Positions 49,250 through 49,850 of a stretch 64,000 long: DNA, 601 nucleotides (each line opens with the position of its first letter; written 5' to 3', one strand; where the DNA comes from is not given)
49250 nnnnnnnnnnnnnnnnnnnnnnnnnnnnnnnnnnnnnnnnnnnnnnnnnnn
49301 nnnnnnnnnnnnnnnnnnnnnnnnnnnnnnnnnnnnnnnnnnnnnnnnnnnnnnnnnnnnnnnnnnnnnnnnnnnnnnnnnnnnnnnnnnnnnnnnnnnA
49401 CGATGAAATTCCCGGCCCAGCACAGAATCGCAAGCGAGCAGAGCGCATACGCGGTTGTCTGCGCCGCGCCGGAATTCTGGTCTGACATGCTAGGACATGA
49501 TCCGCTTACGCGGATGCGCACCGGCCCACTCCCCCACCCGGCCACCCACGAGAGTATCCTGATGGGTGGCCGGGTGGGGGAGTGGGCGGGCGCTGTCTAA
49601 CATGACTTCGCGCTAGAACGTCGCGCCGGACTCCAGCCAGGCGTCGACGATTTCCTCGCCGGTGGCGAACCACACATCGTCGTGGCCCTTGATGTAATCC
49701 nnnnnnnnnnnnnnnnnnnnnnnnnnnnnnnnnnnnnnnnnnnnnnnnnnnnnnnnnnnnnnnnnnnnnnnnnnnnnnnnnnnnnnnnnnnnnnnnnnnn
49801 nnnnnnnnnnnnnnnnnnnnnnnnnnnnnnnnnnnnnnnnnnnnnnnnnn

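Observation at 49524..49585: Copy 2 of the palindromic core element, in reversed orientation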

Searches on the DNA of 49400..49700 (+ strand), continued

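Call 84: search_with_rna_model(model_id=R1, sources=[L001, L002, L003, L004, L005, L006, L007, L008, L009, L011, L012, L013, L014, L015, L016, L017, L018, L019, L020, L021, L022, L023, L024, L025, L026, L027, L028, L029, L031, L032, L033, L035, L036, L037, L038, L040, L041, L043, L044, L045, L047, L048, L049, L050, L051, L052, L053, L054, L055, L056, L057, L058, L059, L060, L061, L063, L065, L066, L067, L068, L070, L071, L073, L074, L075, L076, L077, L078, L079, L080, L082, L083, L084, L085, L086, L088, L089, L090, L091, L092, L093, L094, L095, L096, L097, L098, L100, L101, L102, L103, L104, L105, L106, L107, L108, L113, L115, L116, L118, L119], max_evalue=0.001)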
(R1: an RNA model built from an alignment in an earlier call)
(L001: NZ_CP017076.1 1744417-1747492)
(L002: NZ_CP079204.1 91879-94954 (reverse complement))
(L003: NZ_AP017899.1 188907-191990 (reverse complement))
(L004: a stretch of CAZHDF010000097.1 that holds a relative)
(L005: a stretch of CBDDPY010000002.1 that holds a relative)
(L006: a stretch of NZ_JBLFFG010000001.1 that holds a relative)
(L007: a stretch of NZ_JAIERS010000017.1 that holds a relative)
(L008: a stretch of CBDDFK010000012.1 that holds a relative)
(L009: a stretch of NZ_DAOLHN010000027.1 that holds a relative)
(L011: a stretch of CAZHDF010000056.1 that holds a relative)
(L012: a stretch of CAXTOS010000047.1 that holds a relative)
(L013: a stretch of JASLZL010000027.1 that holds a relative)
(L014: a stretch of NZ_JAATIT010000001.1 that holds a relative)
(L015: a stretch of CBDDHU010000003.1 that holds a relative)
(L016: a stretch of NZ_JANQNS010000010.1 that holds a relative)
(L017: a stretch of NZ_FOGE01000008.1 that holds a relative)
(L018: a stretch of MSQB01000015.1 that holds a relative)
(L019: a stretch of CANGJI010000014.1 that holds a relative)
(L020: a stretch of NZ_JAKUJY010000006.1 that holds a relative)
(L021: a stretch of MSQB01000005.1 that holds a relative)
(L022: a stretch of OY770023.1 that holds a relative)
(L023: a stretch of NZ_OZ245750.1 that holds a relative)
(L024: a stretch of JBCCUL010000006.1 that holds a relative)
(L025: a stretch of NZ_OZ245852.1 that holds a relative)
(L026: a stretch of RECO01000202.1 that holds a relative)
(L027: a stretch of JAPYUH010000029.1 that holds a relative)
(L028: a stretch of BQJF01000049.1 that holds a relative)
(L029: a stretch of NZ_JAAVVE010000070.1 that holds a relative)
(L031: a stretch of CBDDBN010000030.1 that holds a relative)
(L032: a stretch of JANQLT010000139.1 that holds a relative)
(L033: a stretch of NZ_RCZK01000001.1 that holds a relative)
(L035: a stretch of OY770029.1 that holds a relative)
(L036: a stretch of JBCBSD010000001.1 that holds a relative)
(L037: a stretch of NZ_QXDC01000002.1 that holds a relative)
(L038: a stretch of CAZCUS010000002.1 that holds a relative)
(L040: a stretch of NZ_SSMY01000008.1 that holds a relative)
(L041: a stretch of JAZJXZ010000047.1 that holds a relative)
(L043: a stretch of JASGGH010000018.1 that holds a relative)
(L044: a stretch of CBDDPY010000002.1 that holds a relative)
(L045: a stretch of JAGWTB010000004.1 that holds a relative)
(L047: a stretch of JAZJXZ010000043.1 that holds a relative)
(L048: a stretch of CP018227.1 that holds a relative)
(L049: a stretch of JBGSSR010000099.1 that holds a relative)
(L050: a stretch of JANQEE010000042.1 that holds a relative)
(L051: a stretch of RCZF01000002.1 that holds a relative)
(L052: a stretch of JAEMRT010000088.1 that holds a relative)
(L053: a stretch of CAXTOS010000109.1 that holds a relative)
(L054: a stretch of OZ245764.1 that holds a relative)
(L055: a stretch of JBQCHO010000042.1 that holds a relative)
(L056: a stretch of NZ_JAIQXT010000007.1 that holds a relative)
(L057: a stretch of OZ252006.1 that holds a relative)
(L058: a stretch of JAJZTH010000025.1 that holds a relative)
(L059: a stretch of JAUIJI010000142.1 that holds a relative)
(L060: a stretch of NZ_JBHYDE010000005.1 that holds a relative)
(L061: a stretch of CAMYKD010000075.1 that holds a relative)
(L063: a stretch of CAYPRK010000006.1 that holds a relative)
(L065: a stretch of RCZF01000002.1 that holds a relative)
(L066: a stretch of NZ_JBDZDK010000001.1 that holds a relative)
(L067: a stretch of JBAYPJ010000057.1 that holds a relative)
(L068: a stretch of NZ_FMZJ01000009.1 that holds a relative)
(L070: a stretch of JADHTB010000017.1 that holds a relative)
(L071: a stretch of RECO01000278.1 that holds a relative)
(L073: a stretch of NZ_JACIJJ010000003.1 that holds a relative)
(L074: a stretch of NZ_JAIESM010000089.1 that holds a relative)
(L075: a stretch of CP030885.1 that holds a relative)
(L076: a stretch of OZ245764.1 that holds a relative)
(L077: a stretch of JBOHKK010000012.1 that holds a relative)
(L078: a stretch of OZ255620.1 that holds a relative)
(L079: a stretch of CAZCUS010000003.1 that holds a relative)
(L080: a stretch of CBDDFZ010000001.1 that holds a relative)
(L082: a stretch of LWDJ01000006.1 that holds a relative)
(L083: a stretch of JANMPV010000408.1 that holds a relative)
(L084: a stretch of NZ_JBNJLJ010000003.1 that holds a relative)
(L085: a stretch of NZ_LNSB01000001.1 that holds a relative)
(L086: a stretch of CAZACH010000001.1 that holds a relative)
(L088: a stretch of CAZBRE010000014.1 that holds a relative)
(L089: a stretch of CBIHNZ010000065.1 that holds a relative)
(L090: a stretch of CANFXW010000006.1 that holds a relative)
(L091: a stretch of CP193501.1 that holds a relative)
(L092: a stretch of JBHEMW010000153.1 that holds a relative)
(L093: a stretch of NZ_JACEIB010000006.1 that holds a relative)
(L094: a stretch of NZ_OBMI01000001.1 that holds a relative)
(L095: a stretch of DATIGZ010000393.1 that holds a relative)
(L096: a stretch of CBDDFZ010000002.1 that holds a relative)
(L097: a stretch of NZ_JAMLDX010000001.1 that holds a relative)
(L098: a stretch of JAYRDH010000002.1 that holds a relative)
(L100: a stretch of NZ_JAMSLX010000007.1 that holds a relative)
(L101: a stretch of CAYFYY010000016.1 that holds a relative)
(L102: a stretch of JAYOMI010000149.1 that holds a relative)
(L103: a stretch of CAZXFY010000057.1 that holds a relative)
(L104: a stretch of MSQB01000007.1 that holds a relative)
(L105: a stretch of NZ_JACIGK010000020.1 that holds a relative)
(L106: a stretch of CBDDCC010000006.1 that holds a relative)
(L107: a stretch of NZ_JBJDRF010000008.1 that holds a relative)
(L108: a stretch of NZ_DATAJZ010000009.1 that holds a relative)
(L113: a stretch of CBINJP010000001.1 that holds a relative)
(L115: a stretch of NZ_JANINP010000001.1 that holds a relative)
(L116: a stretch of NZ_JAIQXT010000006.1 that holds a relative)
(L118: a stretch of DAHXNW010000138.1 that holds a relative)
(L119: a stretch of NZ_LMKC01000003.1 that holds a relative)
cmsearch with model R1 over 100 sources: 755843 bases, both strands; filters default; matches with E-value up to 0.001: 220.
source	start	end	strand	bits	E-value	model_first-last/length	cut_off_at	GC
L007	3827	3908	-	100.3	1.9e-17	1-82/82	no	0.74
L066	6549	6630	+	99.3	3.1e-17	1-82/82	no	0.74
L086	3763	3844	-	98.9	3.7e-17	1-82/82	no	0.74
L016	4128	4209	+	98.8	3.8e-17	1-82/82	no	0.76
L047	1554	1635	-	98.5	4.4e-17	1-82/82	no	0.72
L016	4128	4209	-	98.3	5e-17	1-82/82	no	0.76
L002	1498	1579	+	98.2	5.1e-17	1-82/82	no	0.78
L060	2546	2627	-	98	5.6e-17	1-82/82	no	0.74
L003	1498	1579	-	97.8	6.1e-17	1-82/82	no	0.73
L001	1498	1579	+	97.6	6.7e-17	1-82/82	no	0.74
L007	3827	3908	+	97.6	6.7e-17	1-82/82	no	0.74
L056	2962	3043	-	97.6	7e-17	1-82/82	no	0.76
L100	7000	7081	-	97.3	7.8e-17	1-82/82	no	0.79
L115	3074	3155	-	97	9.3e-17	1-82/82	no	0.77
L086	3763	3844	+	96.6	1.1e-16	1-82/82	no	0.74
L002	1498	1579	-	96.6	1.1e-16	1-82/82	no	0.78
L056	2962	3043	+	96.6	1.1e-16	1-82/82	no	0.76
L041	2120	2201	-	96.5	1.1e-16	1-82/82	no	0.73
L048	4443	4524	+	96.4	1.2e-16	1-82/82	no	0.68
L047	1554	1635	+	96.3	1.3e-16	1-82/82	no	0.72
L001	1498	1579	-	96.3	1.3e-16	1-82/82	no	0.74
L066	6549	6630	-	96.1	1.4e-16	1-82/82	no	0.74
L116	5672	5753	+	95.9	1.5e-16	1-82/82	no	0.76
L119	2137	2218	+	95.8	1.6e-16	1-82/82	no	0.77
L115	3074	3155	+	95.3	2e-16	1-82/82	no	0.77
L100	7000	7081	+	95.2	2.1e-16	1-82/82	no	0.79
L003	1498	1579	+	94.7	2.7e-16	1-82/82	no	0.73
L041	2120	2201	+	94.2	3.4e-16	1-82/82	no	0.73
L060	2546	2627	+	94.2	3.4e-16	1-82/82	no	0.74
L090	5715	5796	+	94.2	3.4e-16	1-82/82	no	0.77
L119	2137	2218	-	94.1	3.5e-16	1-82/82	no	0.77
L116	5672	5753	-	93.9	4e-16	1-82/82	no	0.76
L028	7131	7212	+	93.8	4.2e-16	1-82/82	no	0.7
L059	4861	4942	-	93.7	4.4e-16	1-82/82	no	0.72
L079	6114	6194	+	93.5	4.7e-16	1-82/82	no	0.74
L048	4443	4524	-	93.5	4.8e-16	1-82/82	no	0.68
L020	5393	5474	-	93.4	5e-16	1-82/82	no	0.74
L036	3564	3645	+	93.4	5.1e-16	1-82/82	no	0.8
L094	5831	5912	+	93.3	5.2e-16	1-82/82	no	0.78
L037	703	785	+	93.3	5.4e-16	1-82/82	no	0.77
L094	5831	5912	-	92.9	6.6e-16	1-82/82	no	0.78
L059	4861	4942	+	92.6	7.4e-16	1-82/82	no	0.72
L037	703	785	-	92.5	7.9e-16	1-82/82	no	0.77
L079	6114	6194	-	92.2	9.1e-16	1-82/82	no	0.74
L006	824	905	-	92.2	9.2e-16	1-82/82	no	0.78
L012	3742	3824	+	92.1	9.3e-16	1-82/82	no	0.71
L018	4411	4492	+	92.1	9.5e-16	1-82/82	no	0.74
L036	3564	3645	-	92.1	9.5e-16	1-82/82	no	0.8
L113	7801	7885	+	92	9.9e-16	1-82/82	no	0.73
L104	7767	7850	-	91.8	1.1e-15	1-82/82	no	0.74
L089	3924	4005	+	91.5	1.2e-15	1-82/82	no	0.77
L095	7253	7334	+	91.4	1.3e-15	1-82/82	no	0.8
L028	3625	3707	-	91.2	1.5e-15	1-82/82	no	0.75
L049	832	913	-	91.1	1.5e-15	1-82/82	no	0.72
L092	3392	3473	+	91.1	1.5e-15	1-82/82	no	0.77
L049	832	913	+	90.8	1.7e-15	1-82/82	no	0.72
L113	7801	7885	-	90.7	1.8e-15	1-82/82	no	0.73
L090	5715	5796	-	90.7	1.9e-15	1-82/82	no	0.77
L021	2818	2899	+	90.5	2e-15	1-82/82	no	0.72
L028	7131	7212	-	90.4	2.1e-15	1-82/82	no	0.7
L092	3392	3473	-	90.4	2.1e-15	1-82/82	no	0.77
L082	2217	2298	-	90.4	2.2e-15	1-82/82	no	0.76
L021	2818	2899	-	90.3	2.2e-15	1-82/82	no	0.72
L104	7767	7850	+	90.2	2.3e-15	1-82/82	no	0.74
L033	3747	3828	-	90.2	2.3e-15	1-82/82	no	0.79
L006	824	905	+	90.1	2.4e-15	1-82/82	no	0.78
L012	3742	3824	-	90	2.5e-15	1-82/82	no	0.71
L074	4748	4829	-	90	2.5e-15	1-82/82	no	0.78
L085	5805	5886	+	90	2.6e-15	1-82/82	no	0.77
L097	3274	3355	+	89.8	2.8e-15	1-82/82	no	0.8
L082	2217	2298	+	89.7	2.9e-15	1-82/82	no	0.76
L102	4771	4852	-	89.6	3e-15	1-82/82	no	0.74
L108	7236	7319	-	89.6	3.1e-15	1-82/82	no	0.76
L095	7253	7334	-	89.4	3.4e-15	1-82/82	no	0.8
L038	4023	4104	+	89.4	3.5e-15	1-82/82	no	0.76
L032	7366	7447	-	89.3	3.6e-15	1-82/82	no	0.78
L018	4411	4492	-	89.2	3.8e-15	1-82/82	no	0.74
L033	3747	3828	+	88.9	4.2e-15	1-82/82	no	0.79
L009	3582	3664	-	88.8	4.5e-15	1-82/82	no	0.73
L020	5393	5474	+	88.7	4.7e-15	1-82/82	no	0.74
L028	3625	3707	+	88.7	4.8e-15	1-82/82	no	0.75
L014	5394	5476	-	88.2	6e-15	1-82/82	no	0.76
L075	7785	7868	+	88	6.7e-15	1-82/82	no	0.71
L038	4023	4104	-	88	6.7e-15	1-82/82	no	0.76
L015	5032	5114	-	88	6.8e-15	1-82/82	no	0.67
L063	2170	2252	+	87.9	6.9e-15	1-82/82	no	0.8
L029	5366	5447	-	87.8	7.4e-15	1-82/82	no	0.78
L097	3274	3355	-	87.7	7.7e-15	1-82/82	no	0.8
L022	3977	4058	-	87.6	8.1e-15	1-82/82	no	0.73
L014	5394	5476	+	87.6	8.1e-15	1-82/82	no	0.76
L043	6731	6812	+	87.4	8.8e-15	1-82/82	no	0.82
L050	4993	5075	-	87.2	9.8e-15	1-82/82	no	0.69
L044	3940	4022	-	87.2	9.9e-15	1-82/82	no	0.71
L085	5805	5886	-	87.1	1e-14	1-82/82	no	0.77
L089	3924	4005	-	87.1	1e-14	1-82/82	no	0.77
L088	1023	1104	-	86.7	1.2e-14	1-82/82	no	0.76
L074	4748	4829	+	86.7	1.3e-14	1-82/82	no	0.78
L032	7366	7447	+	86.6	1.3e-14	1-82/82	no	0.78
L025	2894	2977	+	86.6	1.3e-14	1-82/82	no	0.76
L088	1023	1104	+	86.5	1.3e-14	1-82/82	no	0.76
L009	3582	3664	+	86.3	1.5e-14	1-82/82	no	0.73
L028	6452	6535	-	86.2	1.5e-14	1-82/82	no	0.65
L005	1042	1124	-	86.1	1.7e-14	1-82/82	no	0.69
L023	4494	4575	-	86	1.7e-14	1-82/82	no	0.8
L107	3759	3841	-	85.9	1.8e-14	1-82/82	no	0.77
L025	2894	2977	-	85.5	2.1e-14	1-82/82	no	0.76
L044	3940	4022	+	85.5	2.1e-14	1-82/82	no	0.71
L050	4993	5075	+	85.5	2.2e-14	1-82/82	no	0.69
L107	3759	3841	+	85.5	2.2e-14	1-82/82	no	0.77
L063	2170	2252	-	85.3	2.4e-14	1-82/82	no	0.8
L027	6361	6443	+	85.1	2.6e-14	1-82/82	no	0.72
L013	4597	4679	-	85.1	2.6e-14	1-82/82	no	0.75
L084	815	897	+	85.1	2.6e-14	1-82/82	no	0.69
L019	6974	7056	+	84.9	2.9e-14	1-82/82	no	0.77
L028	6452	6535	+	84.7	3.2e-14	1-82/82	no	0.65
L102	4771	4852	+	84.7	3.2e-14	1-82/82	no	0.74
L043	6731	6812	-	84.7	3.2e-14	1-82/82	no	0.82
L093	2132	2215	-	84.6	3.4e-14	1-82/82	no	0.76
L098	1741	1822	-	84.6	3.4e-14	1-82/82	no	0.78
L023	4494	4575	+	84.5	3.5e-14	1-82/82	no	0.8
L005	1042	1124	+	84.4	3.6e-14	1-82/82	no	0.69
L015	5032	5114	+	84.4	3.6e-14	1-82/82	no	0.67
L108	7236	7319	+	84.4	3.6e-14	1-82/82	no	0.76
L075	7785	7868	-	84.4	3.6e-14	1-82/82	no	0.71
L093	2132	2215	+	84.2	4e-14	1-82/82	no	0.76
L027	6361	6443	-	83.9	4.6e-14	1-82/82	no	0.72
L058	3692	3774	-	83.9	4.8e-14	1-82/82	no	0.72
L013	4597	4679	+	83.8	4.9e-14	1-82/82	no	0.75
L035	7781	7865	-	83.6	5.4e-14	1-82/82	no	0.74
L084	815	897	-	83.6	5.5e-14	1-82/82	no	0.69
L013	1559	1642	+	83.4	6e-14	1-82/82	no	0.76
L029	5366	5447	+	83.3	6.3e-14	1-82/82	no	0.78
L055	2336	2417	+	83.1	7e-14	1-82/82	no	0.8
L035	7781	7865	+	82.8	7.9e-14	1-82/82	no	0.74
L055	2336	2417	-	82.7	8.2e-14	1-82/82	no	0.8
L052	7814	7896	+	82.6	8.7e-14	1-82/82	no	0.78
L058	3692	3774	+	82.6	8.7e-14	1-82/82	no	0.72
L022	3977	4058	+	82.5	8.9e-14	1-82/82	no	0.73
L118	7092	7174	-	82.5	8.9e-14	1-82/82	no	0.78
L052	7814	7896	-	82.5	8.9e-14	1-82/82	no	0.78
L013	1559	1642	-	82.5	9e-14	1-82/82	no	0.76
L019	6974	7056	-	82.4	9.7e-14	1-82/82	no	0.77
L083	2224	2306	-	82.2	1e-13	1-82/82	no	0.78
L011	4169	4251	+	81.7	1.3e-13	1-82/82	no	0.77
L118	7092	7174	+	81.5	1.4e-13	1-82/82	no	0.78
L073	1742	1822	-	81.3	1.6e-13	1-82/82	no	0.81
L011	4169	4251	-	81.2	1.6e-13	1-82/82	no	0.77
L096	2116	2199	+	81.2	1.7e-13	1-82/82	no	0.75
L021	5124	5205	+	80.8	2.1e-13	1-82/82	no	0.74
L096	2116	2199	-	80.6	2.2e-13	1-82/82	no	0.75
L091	4520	4601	-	80.5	2.4e-13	1-82/82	no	0.74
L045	6039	6120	-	80.5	2.4e-13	1-82/82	no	0.79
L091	4520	4601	+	79.9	3.1e-13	1-82/82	no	0.74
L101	5086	5169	-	79.7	3.5e-13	1-82/82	no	0.76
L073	1742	1822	+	79.2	4.3e-13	1-82/82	no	0.81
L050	7273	7356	+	79.2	4.4e-13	1-82/82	no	0.76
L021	5124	5205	-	78.4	6.4e-13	1-82/82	no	0.74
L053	6524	6607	+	78.4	6.5e-13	1-82/82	no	0.75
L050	7273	7356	-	78.3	6.6e-13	1-82/82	no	0.76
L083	2224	2306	+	78.2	7.2e-13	1-82/82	no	0.78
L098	1741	1822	+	77.7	9e-13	1-82/82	no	0.78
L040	3983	4065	-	77.6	9.3e-13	1-82/82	no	0.81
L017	4143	4225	-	77.5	9.6e-13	1-82/82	no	0.72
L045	6039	6121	+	77.4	1e-12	1-82/82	no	0.78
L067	3273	3355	-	77.4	1e-12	1-82/82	no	0.78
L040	3983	4065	+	77.3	1.1e-12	1-82/82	no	0.81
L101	5086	5169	+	77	1.2e-12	1-82/82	no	0.76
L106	380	462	-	76.6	1.5e-12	1-82/82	no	0.72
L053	6524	6607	-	76.5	1.5e-12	1-82/82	no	0.75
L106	380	462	+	76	2e-12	1-82/82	no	0.72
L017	4143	4225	+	75.6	2.4e-12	1-82/82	no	0.72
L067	3273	3355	+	73.5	6.5e-12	1-82/82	no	0.78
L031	1120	1201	+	73.4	6.9e-12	1-82/82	no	0.72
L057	693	776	+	73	8.4e-12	1-82/82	no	0.74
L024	6459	6542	-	72.3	1.1e-11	1-82/82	no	0.73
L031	1120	1201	-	71.3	1.8e-11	1-82/82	no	0.72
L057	693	776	-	71.3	1.9e-11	1-82/82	no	0.74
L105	4404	4482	+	71.1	2e-11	1-82/82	no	0.77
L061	98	180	-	70.9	2.3e-11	1-82/82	no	0.8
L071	57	140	+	70.7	2.4e-11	1-82/82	no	0.75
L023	869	950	+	70.7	2.5e-11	1-82/82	no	0.76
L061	98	180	+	70.5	2.7e-11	1-82/82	no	0.8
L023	869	950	-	69.5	4.3e-11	1-82/82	no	0.76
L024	6459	6542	+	68.6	6.6e-11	1-82/82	no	0.73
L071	57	140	-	68.6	6.8e-11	1-82/82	no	0.75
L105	4404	4482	-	67.8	9.9e-11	1-82/82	no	0.77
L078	5703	5787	-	67.7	1e-10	1-82/82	no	0.8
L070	7026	7108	-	67.5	1.1e-10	1-82/82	no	0.75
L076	6230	6314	+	67.5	1.2e-10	1-82/82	no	0.8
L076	6230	6314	-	67.3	1.3e-10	1-82/82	no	0.8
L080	5262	5344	+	67.1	1.4e-10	1-82/82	no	0.75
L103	3680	3764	-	67.1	1.4e-10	1-82/82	no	0.69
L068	1030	1108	+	64.1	5.7e-10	1-82/82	no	0.73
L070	7026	7108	+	63.8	6.6e-10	1-82/82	no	0.75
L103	3680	3764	+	63.4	8e-10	1-82/82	no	0.69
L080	5262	5344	-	61.2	2.3e-09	1-82/82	no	0.75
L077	2309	2393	-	60.5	3.2e-09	1-82/82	no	0.78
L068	1030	1108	-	60.1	3.8e-09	1-82/82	no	0.73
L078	5703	5787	+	60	4.1e-09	1-82/82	no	0.8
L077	2309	2393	+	58.9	6.8e-09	1-82/82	no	0.78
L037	2955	3078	-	57.8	1.1e-08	1-82/82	no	0.69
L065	3946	4070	-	56.8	1.8e-08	1-82/82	no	0.71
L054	1054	1136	-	56.5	2.1e-08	1-82/82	no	0.81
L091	3764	3851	-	55.3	3.8e-08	1-82/82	no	0.7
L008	5358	5426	-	55.2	4.1e-08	8-75/82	no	0.72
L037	2955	3078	+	53.8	7.6e-08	1-82/82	no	0.69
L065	3946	4070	+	53.5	8.9e-08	1-82/82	no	0.71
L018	5387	5462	+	53.2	1e-07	1-82/82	no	0.68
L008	5358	5426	+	52.3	1.6e-07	8-75/82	no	0.72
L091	3767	3848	+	51.7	2.1e-07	1-82/82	no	0.71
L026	4863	4932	+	51.4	2.4e-07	8-75/82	no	0.74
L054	1054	1136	+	49.5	6e-07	1-82/82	no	0.81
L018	5387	5462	-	49.2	7e-07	1-82/82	no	0.68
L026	4863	4932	-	49.1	7.2e-07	8-75/82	no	0.74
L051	3214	3296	+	47.1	1.9e-06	1-82/82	no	0.71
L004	4339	4415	+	45.2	4.8e-06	1-82/82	no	0.65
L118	3715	3791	+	45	5.2e-06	1-82/82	no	0.73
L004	4339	4415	-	43.8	8.9e-06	1-82/82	no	0.65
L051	3214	3296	-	43.1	1.3e-05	1-82/82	no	0.71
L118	3715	3791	-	40.1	5.2e-05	1-82/82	no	0.73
